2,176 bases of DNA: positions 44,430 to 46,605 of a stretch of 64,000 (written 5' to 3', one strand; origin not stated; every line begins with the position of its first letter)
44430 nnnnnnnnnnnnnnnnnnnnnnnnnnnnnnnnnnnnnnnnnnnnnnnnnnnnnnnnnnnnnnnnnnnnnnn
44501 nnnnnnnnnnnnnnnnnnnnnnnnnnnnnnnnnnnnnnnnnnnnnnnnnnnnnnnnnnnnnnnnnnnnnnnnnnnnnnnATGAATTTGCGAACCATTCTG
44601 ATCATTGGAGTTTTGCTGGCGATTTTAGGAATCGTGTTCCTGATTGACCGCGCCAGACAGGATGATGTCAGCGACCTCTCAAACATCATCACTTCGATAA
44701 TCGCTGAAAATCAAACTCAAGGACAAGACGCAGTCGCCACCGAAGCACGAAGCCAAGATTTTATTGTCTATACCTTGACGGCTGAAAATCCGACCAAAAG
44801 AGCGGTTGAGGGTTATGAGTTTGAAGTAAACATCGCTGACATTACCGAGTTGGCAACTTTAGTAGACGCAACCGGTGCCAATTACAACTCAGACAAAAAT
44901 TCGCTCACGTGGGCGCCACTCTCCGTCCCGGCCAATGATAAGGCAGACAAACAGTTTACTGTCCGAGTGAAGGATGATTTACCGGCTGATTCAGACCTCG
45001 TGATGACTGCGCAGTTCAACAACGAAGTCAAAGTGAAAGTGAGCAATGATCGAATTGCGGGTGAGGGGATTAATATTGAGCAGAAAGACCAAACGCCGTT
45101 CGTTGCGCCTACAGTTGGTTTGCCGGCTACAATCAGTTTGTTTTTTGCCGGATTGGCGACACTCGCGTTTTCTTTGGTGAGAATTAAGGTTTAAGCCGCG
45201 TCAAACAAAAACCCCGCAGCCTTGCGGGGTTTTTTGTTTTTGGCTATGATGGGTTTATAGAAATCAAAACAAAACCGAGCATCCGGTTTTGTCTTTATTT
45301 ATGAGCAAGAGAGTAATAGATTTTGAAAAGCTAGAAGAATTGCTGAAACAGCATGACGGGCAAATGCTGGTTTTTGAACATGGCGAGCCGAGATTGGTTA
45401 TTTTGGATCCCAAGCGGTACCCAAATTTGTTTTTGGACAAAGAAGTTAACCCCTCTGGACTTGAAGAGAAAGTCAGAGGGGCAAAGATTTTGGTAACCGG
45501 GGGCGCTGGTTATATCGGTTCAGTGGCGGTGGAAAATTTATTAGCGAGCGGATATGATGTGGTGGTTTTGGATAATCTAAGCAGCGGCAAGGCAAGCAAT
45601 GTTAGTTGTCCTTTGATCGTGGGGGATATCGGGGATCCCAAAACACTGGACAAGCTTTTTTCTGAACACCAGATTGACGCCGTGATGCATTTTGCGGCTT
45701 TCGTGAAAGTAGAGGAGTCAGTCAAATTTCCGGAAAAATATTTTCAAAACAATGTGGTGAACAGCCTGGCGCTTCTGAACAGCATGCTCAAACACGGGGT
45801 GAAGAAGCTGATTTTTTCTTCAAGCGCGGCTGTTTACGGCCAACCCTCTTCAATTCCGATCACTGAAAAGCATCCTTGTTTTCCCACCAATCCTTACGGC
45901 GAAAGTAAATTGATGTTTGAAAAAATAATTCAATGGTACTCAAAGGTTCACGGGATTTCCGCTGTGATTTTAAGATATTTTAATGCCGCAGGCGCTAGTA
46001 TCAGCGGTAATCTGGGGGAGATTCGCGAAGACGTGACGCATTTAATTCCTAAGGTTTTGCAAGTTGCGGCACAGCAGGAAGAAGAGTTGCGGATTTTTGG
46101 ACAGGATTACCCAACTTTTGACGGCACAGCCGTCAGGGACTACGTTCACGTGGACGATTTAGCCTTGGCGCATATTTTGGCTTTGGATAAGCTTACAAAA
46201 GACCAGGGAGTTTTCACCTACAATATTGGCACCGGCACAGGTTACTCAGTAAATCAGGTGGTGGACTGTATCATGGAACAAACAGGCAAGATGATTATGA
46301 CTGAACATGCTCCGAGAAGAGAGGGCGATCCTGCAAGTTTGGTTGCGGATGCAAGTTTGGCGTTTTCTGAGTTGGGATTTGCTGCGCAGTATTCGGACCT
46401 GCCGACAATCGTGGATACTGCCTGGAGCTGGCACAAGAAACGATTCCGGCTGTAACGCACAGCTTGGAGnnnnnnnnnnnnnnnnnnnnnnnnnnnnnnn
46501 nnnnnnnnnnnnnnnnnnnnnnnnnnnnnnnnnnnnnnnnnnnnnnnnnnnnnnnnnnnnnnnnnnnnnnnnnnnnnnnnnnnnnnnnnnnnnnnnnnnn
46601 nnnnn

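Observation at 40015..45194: Sortase with thrombospondin-type-3 Ca-binding repeats next to DUF11 surface proteins carrying a non-LPXTG sorting-signal-like tail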

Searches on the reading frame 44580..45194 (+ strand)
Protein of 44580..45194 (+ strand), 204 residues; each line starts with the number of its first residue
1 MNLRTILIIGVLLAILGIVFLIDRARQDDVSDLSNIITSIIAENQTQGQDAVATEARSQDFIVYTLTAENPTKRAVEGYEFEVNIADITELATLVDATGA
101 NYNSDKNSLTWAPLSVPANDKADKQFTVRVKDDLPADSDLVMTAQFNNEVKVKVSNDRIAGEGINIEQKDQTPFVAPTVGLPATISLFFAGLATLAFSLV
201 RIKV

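Call 3: search_protein_families(library=pfam, proteins=[window:44580-45194:+], max_evalue=0.01)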
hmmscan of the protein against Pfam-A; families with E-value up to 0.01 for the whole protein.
window:44580-45194:+ (204 aa): 0 families

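Call 4: search_protein_families(library=ncbifam, proteins=[window:44580-45194:+], max_evalue=0.01)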
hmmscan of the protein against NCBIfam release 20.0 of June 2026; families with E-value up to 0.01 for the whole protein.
window:44580-45194:+ (204 aa): 0 families

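Call 38: find_homologous_proteins(query=window:44580-45194:+, max_evalue=0.001)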
Query window:44580-45194:+ (204 aa): 11 proteins with E <= 0.001 among 2249 candidates.
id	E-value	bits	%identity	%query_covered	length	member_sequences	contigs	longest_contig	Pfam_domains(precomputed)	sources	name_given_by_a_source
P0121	7.2e-123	425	100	100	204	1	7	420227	-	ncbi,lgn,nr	ncbi:MAG: hypothetical protein HYW51_01730 [Candidatus Doudnabacteria bacterium]|nr:hypothetical pro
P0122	1.9e-78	281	66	100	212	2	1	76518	-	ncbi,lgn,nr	ncbi:MAG: hypothetical protein Q8P83_03205 [bacterium]|nr:hypothetical protein [bacterium]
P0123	1.7e-47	180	46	99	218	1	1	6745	-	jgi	jgi:hypothetical protein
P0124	1.2e-45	174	50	86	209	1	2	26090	-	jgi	jgi:hypothetical protein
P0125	4.9e-43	165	46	100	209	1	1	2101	-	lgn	-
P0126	2.2e-42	163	45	99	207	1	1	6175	-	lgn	-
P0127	5.2e-39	152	51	66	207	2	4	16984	-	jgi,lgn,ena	-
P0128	1.2e-33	135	46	74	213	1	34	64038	-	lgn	-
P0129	6.7e-32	129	41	80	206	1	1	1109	-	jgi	jgi:hypothetical protein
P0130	1.5e-26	111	39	77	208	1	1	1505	-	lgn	-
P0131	8.2e-26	109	37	97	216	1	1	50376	-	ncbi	-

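Call 59: predict_structure(alignment_id=A3)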
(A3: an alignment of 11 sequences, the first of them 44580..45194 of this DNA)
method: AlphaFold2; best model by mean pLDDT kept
length: 204 residues; sequences in the alignment: 11
mean_pLDDT: 82.1   pTM: 0.59
mean pLDDT of the five models: 82.1, 79.1, 79.1, 74.6, 74.5
residues with pLDDT >= 90: 83; 70-90: 83; 50-70: 24; < 50: 14
segments of 3 or more residues with pLDDT < 50: 159-172
pLDDT, mean of each block of 10 residues (from residue 1): 84 90 68 78 92 90 94 86 91 93 91 88 95 85 87 72 41 54 77 90 71
secondary structure, 60 per line:
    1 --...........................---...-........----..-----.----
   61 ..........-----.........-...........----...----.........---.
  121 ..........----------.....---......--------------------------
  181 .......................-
elements in order: H3-29 E37-44 E61-70 E76-84 H86-91 E92-96 E101-103 E108-116 E120-130 E141-145 E149-154 H181-203

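Call 61: fold_search(model_id=the predicted structure, library=pdb)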
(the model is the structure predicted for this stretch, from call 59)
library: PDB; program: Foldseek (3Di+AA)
matches with E <= 10: 1534; with E <= 0.001: 3
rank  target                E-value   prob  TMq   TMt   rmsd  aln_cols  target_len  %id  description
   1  6qfs_A                2.3e-04  1.00  0.32  0.53   7.0       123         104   11  Chargeless variant of the Cellulose-binding domain from Cellulomonas fimi (released 2019-12-18)
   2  3ndy_E                5.4e-04  1.00  0.33  0.55   7.5       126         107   10  The structure of the catalytic and carbohydrate binding domain of endoglucanase D from Clostridium cellulovorans (released 2010-09-08)
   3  6qfs_F                5.4e-04  1.00  0.28  0.47   7.1        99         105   14  Chargeless variant of the Cellulose-binding domain from Cellulomonas fimi (released 2019-12-18)
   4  6qfs_B                1.4e-03  1.00  0.28  0.46   7.0        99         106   14  Chargeless variant of the Cellulose-binding domain from Cellulomonas fimi (released 2019-12-18)
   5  7l0o_A                2.0e-03  1.00  0.37  0.17   7.1       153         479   11  Streptococcus gordonii C123 Domain(s)-Structural and Functional Analysis (released 2021-09-08)
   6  8ose                  2.1e-03  1.00  0.31  0.13   6.7       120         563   13  C. perfringens chitinase CP4_3455 in complex with inhibitor bisdionin C (released 2023-07-12)
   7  4hsq                  2.2e-03  1.00  0.34  0.26   8.3       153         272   18  Crystal Structure of Domains D2 and D3 of the Major Pilin SpaD from Corynebacterium diphtheriae (released 2013-11-13)
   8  8oye_A                3.1e-03  1.00  0.31  0.13   6.7       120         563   13  Clostridium perfringens chitinase CP4_3455 E196Q with chitin (released 2023-07-12)
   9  8btk_TB               3.5e-03  1.00  0.31  0.38   6.7       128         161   10  Structure of the TRAP complex with the Sec translocon and a translating ribosome (released 2023-05-24)
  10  9ifr                  4.1e-03  1.00  0.38  0.58   4.8       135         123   12  CLIPPER domain from the Gram-negative fibrillar adhesin "B9T28_05395 (released 2025-11-26)
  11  1exg                  4.1e-03  1.00  0.31  0.49   7.8       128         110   12  SOLUTION STRUCTURE OF A CELLULOSE BINDING DOMAIN FROM CELLULOMONAS FIMI BY NUCLEAR MAGNETIC RESONANCE SPECTROSCOPY (released 1995-06-03)
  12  8tr9                  4.1e-03  1.00  0.29  0.10   7.3       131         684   16  Cryo-EM structure of transglutaminase 2 bound to GDP (released 2024-07-31)
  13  8b5l_v                4.8e-03  1.00  0.31  0.39   7.0       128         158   12  Cryo-EM structure of ribosome-Sec61-TRAP (TRanslocon Associated Protein) translocon complex (released 2023-03-01)
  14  8b5l_q                4.8e-03  0.93  0.22  0.27  13.8       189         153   13  Cryo-EM structure of ribosome-Sec61-TRAP (TRanslocon Associated Protein) translocon complex (released 2023-03-01)
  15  7l0o_B                5.1e-03  1.00  0.40  0.19   5.0       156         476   16  Streptococcus gordonii C123 Domain(s)-Structural and Functional Analysis (released 2021-09-08)
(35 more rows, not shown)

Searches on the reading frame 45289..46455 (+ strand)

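Call 46: search_protein_families(library=pfam, proteins=[window:45289-46455:+], max_evalue=0.0001)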
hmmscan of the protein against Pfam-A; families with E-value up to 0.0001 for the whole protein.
window:45289-46455:+ (388 aa): 8 families
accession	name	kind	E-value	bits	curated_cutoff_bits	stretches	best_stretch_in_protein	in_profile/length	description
PF01370.27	Epimerase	-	6.2e-63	212.9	20.9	1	67-314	1-240/240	NAD dependent epimerase/dehydratase family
PF16363.11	GDP_Man_Dehyd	-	3.9e-55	188.1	27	1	68-369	1-324/332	GDP-mannose 4,6 dehydratase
PF01073.25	3Beta_HSD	-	1.5e-17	64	22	1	68-214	1-157/280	3-beta hydroxysteroid dehydrogenase/isomerase family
PF04321.23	RmlD_sub_bind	-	2.8e-15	56.6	27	1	66-221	2-143/287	RmlD substrate binding domain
PF02719.21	Polysacc_synt_2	-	8.3e-15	55.2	20.2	1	67-237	1-175/293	Polysaccharide biosynthesis protein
PF07993.18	NAD_binding_4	-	4.4e-10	39.6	20.1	1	126-243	86-217/258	Male sterility protein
PF13460.12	NAD_binding_10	-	1.8e-07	31.6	27.2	1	71-191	1-111/184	NAD(P)H-binding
PF05368.20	NmrA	-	8.2e-07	29.3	27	1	66-179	4-107/298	NmrA-like family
